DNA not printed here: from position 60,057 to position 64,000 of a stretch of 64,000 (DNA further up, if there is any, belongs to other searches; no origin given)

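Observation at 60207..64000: SNF2 translocase fused to a PUA-like ASCH reader, coupled to an unseen downstream gene: candidate modification-sensing defence or surveillance module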

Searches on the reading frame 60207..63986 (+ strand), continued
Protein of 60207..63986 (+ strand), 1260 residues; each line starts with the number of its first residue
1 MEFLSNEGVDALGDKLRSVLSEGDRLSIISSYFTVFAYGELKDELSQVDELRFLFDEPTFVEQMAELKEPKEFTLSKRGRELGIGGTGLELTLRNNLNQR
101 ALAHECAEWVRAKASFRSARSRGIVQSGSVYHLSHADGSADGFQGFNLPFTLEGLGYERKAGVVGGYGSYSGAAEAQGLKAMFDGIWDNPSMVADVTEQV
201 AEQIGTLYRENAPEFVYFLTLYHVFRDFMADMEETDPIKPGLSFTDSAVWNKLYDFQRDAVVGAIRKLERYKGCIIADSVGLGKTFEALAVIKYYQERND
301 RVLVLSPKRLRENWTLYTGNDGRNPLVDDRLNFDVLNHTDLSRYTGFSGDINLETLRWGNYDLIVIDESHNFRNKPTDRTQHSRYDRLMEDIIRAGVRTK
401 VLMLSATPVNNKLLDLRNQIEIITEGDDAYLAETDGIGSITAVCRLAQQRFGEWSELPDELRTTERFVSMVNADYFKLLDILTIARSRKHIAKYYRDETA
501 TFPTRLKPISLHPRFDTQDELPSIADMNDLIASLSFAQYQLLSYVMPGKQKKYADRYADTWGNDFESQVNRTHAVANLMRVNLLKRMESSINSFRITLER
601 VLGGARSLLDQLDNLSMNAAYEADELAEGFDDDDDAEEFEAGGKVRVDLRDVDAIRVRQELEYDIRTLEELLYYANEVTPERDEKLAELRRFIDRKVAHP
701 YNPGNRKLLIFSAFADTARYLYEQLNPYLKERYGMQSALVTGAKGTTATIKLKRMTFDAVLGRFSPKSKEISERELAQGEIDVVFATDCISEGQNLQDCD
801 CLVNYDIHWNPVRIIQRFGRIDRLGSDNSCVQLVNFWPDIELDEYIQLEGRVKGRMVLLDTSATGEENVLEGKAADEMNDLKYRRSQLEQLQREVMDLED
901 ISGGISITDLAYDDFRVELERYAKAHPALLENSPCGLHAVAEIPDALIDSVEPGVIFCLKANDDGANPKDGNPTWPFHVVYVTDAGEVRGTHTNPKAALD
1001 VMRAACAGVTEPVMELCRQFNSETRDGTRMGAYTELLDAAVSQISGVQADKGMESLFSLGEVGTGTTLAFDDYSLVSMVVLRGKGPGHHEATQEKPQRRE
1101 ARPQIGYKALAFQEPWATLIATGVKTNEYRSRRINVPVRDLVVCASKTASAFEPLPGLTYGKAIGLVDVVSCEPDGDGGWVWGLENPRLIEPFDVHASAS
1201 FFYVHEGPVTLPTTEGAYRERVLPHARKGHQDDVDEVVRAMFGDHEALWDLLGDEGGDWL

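Call 73: search_solved_structures(query=A5, max_evalue=1)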
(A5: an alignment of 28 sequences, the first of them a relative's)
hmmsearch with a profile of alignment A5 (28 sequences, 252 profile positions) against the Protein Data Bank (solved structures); distinct sequences matched with E-value up to 1: 1.
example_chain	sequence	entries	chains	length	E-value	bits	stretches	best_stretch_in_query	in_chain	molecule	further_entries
9tls_A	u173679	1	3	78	0.66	12.6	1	196-250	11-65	Sc-apCC-2-KLHL20-3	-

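Call 74: search_protein_families(library=phrogs, proteins=[window:60207-63986:+, L001:13780-14541:+, L001:14537-15070:+], max_evalue=0.001)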
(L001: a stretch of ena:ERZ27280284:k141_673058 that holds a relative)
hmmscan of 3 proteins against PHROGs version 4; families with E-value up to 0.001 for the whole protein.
window:60207-63986:+ (1260 aa): 8 families
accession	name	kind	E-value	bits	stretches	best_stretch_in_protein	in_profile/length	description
phrog_26785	-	unknown function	1.1e-250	835.9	1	2-1065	4-1066/1087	-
phrog_62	-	DNA, RNA and nucleotide metabolism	2.3e-33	115.9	1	252-911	696-1182/1881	DNA helicase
phrog_23807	-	unknown function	2.9e-27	95.8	2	576-836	403-644/1053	-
phrog_16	-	DNA, RNA and nucleotide metabolism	1e-23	84.5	2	689-828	475-590/986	DNA helicase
phrog_3193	-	unknown function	3.4e-16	60.5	1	1093-1208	71-210/269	-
phrog_1685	-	unknown function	1.7e-09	36.5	1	777-856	1464-1545/2278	-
phrog_29996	-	unknown function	4.4e-08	32.5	1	250-422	721-889/1189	-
phrog_11801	-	other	1.4e-06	26.7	0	224-314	842-926/2269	DNA methyltransferase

L001:13780-14541:+ (254 aa): 0 families

L001:14537-15070:+ (178 aa): 0 families

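Call 75: search_dna_similar(query=window:60207-63452:+, collection=plasmids, mode=protein, max_rows=15, max_evalue=1e-50)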
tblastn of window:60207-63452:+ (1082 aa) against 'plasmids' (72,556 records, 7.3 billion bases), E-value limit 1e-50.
Records with a match: 116; places in all: 120; records where one place covers at least 80% of the query: 108.
Best place of each record, by identity: <60% 116.
By first word of the organism name: Listeria 20; Enterococcus 18; Bacillus 15; Escherichia 14; Acinetobacter 11; Lactococcus 5; Vibrio 3; Aeromonas 2; Latilactobacillus 2; Citrobacter 2; and 24 more.
By predicted mobility (MOB-suite, as given by PLSDB): non-mobilizable 47; mobilizable 44; conjugative 25.
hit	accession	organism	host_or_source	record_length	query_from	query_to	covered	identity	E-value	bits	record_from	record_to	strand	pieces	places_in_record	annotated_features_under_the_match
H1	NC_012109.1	Desulforapulum autotrophicum HRM2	-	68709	3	1081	100%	46.5%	0e+0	911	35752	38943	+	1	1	helicase-related protein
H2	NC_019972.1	Methanomethylovorans hollandica DSM 15978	-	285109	3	1081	100%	46.3%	0e+0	933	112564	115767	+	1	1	helicase-related protein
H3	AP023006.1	Bacillus cereus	-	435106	1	1082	100%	45.3%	0e+0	917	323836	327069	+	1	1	helicase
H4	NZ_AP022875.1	Bacillus cereus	-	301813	1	1082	100%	45.3%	0e+0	917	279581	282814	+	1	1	helicase-related protein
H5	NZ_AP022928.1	Bacillus cereus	-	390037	1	1082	100%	45.3%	0e+0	917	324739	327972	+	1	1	helicase-related protein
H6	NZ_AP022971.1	Bacillus cereus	-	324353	1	1082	100%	45.3%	0e+0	917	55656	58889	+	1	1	helicase-related protein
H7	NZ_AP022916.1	Bacillus cereus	-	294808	1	1082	100%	45.3%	0e+0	917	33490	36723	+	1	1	helicase-related protein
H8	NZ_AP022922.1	Bacillus cereus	-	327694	1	1082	100%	45.3%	0e+0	917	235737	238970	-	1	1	helicase-related protein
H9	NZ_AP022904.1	Bacillus cereus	-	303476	1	1082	100%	45.3%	0e+0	917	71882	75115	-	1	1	helicase-related protein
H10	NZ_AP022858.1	Bacillus cereus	-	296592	1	1082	100%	45.3%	0e+0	917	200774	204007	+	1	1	helicase-related protein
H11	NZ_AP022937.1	Bacillus cereus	-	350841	1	1082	100%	45.3%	0e+0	917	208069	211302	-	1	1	helicase-related protein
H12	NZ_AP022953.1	Bacillus cereus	-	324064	1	1082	100%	45.3%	0e+0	917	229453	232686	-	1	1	helicase-related protein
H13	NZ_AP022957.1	Bacillus cereus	-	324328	1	1082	100%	45.3%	0e+0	917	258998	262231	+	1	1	helicase-related protein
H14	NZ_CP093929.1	Bacillus cereus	Bubalus bubalis,cell culture,buffalo ...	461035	1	1082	100%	45.3%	0e+0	917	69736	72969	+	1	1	helicase-related protein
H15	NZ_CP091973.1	Bacillus cereus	mixed culture,deep-sea water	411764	1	1082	100%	45.3%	0e+0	917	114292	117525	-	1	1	helicase-related protein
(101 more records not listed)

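Call 76: search_dna_similar(query=window:60207-63452:+, collection=phages, mode=protein, max_rows=10, max_evalue=1e-50)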
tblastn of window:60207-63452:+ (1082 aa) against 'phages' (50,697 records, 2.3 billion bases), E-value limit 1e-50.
Records with a match: 5; places in all: 6; records where one place covers at least 80% of the query: 3.
Best place of each record, by identity: <60% 5.
By first word of the organism name: Bacteriophage 2; Listeria 2; Erysipelothrix 1.
By host as written in the record: - 2; Listeria monocytogenes 2; Erysipelothrix rhusiopathiae ZJ 1.
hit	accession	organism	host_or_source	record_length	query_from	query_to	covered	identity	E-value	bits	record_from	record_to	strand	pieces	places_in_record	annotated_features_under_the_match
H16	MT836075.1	Bacteriophage sp.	human fecal samples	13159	16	1082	99%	44.5%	0e+0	854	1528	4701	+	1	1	record has no annotation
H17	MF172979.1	Erysipelothrix phage phi1605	Erysipelothrix rhusiopathiae ZJ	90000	1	1082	100%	42.8%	0e+0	823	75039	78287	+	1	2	DEAD/DEAH box helicase-like protein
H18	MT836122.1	Bacteriophage sp.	human fecal samples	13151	14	1082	99%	42.9%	0e+0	818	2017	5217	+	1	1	record has no annotation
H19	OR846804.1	Listeria phage LM 4-11-1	Listeria monocytogenes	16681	14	498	45%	42.2%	2e-92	332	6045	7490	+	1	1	record has no annotation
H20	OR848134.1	Listeria phage LM 4-14-1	Listeria monocytogenes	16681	14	498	45%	42.2%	2e-92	332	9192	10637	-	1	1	record has no annotation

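Call 78: get_annotated_region(hit=H4, flank=9000)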
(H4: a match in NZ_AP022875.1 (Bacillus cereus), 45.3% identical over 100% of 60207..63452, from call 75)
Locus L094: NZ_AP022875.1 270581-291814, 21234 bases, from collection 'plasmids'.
description: Bacillus cereus strain MRY14-0057 plasmid pMRY14-0057_1, complete sequence
organism: Bacillus cereus (NCBI taxid 1396)
taxonomy: Bacteria; Bacillota; Bacilli; Bacillales; Bacillaceae; Bacillus; Bacillus cereus
host: -; source: -; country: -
typing (MOB-suite, as given by PLSDB): non-mobilizable; replicon rep_cluster_125; mating-pair formation MPF_T
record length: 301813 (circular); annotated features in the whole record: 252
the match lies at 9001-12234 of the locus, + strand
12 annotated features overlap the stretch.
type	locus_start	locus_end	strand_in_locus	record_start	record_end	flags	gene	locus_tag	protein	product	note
CDS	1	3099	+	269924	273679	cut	-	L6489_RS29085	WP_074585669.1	AAA family ATPase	-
CDS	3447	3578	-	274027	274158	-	-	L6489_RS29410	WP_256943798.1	hypothetical protein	-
CDS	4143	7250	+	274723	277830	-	drmA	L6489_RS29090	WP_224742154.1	DISARM system helicase DrmA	-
CDS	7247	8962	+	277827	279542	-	-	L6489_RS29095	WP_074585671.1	DUF1998 domain-containing protein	-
CDS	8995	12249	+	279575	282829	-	-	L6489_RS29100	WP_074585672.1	helicase-related protein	-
CDS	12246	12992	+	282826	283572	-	-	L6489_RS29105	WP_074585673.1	DUF4391 domain-containing protein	-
CDS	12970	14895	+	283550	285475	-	-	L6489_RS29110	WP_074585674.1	site-specific DNA-methyltransferase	GO:0006306 - DNA methylation [Evidence IEA]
CDS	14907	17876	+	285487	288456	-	-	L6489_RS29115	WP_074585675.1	DEAD/DEAH box helicase family protein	-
CDS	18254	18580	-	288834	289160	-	-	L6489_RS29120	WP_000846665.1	helix-turn-helix transcriptional regulator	-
CDS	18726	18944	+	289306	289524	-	-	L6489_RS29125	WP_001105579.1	helix-turn-helix transcriptional regulator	-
CDS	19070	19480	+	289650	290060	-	-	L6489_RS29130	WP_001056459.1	hypothetical protein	-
CDS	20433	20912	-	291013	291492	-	-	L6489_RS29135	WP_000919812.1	CPBP family intramembrane glutamic endopeptidase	GO:0071586 - CAAX-box protein processing [Evidence IEA]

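Call 83: search_solved_structures(query=L001:16951-19980:+, max_evalue=0.001)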
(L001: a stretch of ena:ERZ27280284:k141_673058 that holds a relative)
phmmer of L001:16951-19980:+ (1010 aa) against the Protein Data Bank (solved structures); distinct sequences matched with E-value up to 0.001: 1.
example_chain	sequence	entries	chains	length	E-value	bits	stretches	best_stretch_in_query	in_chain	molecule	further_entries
4zcf_C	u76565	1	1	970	3.4e-57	197.3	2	59-616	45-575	Restriction endonuclease EcoP15I, restriction subunit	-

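Call 90: find_homologous_proteins(query=L066:15008-16174:+, max_evalue=0.00001)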
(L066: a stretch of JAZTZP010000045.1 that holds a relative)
Query L066:15008-16174:+ (389 aa): 724 proteins with E <= 0.00001 among 5140 candidates; the best 120 are listed.
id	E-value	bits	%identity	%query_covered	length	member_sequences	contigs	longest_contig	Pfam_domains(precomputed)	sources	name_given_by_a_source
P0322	3.6e-256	867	100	100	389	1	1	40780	PF14335.12,PF04266.21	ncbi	-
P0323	2.5e-235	798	92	100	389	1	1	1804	PF14335.12,PF04266.21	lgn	-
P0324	5.4e-174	597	68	100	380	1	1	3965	PF14335.12,PF04266.21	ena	-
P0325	7.2e-172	590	68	100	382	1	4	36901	PF14335.12,PF04266.21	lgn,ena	-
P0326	1.7e-167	575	66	100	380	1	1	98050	PF14335.12,PF04266.21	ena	-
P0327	1.4e-137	477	57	100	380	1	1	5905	PF14335.12,PF04266.21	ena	-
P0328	2.6e-137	476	58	100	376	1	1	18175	PF14335.12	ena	-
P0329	9.9e-136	471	56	100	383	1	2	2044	PF14335.12,PF04266.21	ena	-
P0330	7.4e-131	455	57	100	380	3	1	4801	PF14335.12,PF04266.21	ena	-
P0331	1.0e-129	451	54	100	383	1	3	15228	PF14335.12,PF04266.21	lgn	-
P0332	1.6e-129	450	56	100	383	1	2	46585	PF14335.12,PF04266.21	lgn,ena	-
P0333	1.1e-124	434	54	100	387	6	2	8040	PF14335.12,PF04266.21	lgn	-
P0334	9.9e-120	418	54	100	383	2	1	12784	PF14335.12,PF04266.21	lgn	-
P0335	3.2e-110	387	51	100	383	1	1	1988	PF14335.12,PF04266.21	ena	-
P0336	3.6e-108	380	51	100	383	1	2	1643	PF14335.12,PF04266.21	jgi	-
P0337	4.6e-108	380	50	100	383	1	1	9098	PF14335.12,PF04266.21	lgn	-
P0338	8.0e-108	379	50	100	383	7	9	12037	PF14335.12,PF04266.21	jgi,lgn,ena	-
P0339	1.2e-107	378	49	100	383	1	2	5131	PF02993.20,PF14335.12,PF04266.21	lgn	-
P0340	1.3e-107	378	50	100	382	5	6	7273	PF14335.12,PF04266.21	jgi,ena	-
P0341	2.8e-107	377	49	100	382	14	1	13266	PF14335.12,PF04266.21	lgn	-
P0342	3.3e-107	377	51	100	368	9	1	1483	PF14335.12,PF04266.21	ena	-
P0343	8.2e-107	375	49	100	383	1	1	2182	PF14335.12,PF04266.21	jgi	-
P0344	1.4e-106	375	50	100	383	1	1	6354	PF14335.12,PF04266.21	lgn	-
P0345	1.4e-106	375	49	100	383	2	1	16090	PF14335.12,PF04266.21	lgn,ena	-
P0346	1.5e-106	375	51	100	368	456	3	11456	PF14335.12,PF04266.21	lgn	-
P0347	2.6e-106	374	50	100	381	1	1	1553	PF14335.12,PF04266.21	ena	-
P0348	4.2e-106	373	50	100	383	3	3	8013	PF14335.12,PF04266.21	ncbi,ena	-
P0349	1.4e-105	371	48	100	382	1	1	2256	PF14335.12,PF04266.21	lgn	-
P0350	4.9e-105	370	48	100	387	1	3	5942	PF14335.12,PF04266.21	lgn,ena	-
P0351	1.1e-103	365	49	100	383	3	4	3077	PF14335.12,PF04266.21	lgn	-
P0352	3.5e-103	364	50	100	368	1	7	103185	PF14335.12,PF04266.21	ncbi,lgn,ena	-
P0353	4.7e-102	360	49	100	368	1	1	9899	PF14335.12,PF04266.21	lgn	-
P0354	1.9e-98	348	46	99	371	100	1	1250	PF14335.12,PF04266.21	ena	-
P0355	2.6e-98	348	45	99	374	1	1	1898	PF14335.12,PF04266.21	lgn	-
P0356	5.4e-98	346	48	100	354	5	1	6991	PF14335.12,PF04266.21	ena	-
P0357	7.1e-98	346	49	100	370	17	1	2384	PF14335.12,PF04266.21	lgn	-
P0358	3.1e-93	331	45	100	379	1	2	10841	PF14335.12,PF04266.21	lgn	-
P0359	2.4e-91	325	44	99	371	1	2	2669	PF14335.12,PF04266.21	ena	-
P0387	1.0e-61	227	72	37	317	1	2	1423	PF04266.21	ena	-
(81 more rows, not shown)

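Call 92: find_encoding_contigs(protein=P0352, flank=9000, max_places=2)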
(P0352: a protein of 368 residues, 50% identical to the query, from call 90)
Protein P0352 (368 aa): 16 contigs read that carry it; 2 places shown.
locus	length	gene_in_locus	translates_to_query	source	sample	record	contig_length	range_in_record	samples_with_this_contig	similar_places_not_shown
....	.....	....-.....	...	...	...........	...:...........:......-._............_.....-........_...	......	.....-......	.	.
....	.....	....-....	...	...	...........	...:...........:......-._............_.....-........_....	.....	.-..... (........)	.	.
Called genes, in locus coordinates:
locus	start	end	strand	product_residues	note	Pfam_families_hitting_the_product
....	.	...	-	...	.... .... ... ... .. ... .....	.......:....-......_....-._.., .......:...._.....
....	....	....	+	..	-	-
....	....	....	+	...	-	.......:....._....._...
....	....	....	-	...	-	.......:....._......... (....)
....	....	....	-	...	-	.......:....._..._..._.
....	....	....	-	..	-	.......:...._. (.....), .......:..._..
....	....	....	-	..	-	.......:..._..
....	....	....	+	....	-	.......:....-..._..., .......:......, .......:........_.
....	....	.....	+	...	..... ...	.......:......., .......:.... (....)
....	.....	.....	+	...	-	-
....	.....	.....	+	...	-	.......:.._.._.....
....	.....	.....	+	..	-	-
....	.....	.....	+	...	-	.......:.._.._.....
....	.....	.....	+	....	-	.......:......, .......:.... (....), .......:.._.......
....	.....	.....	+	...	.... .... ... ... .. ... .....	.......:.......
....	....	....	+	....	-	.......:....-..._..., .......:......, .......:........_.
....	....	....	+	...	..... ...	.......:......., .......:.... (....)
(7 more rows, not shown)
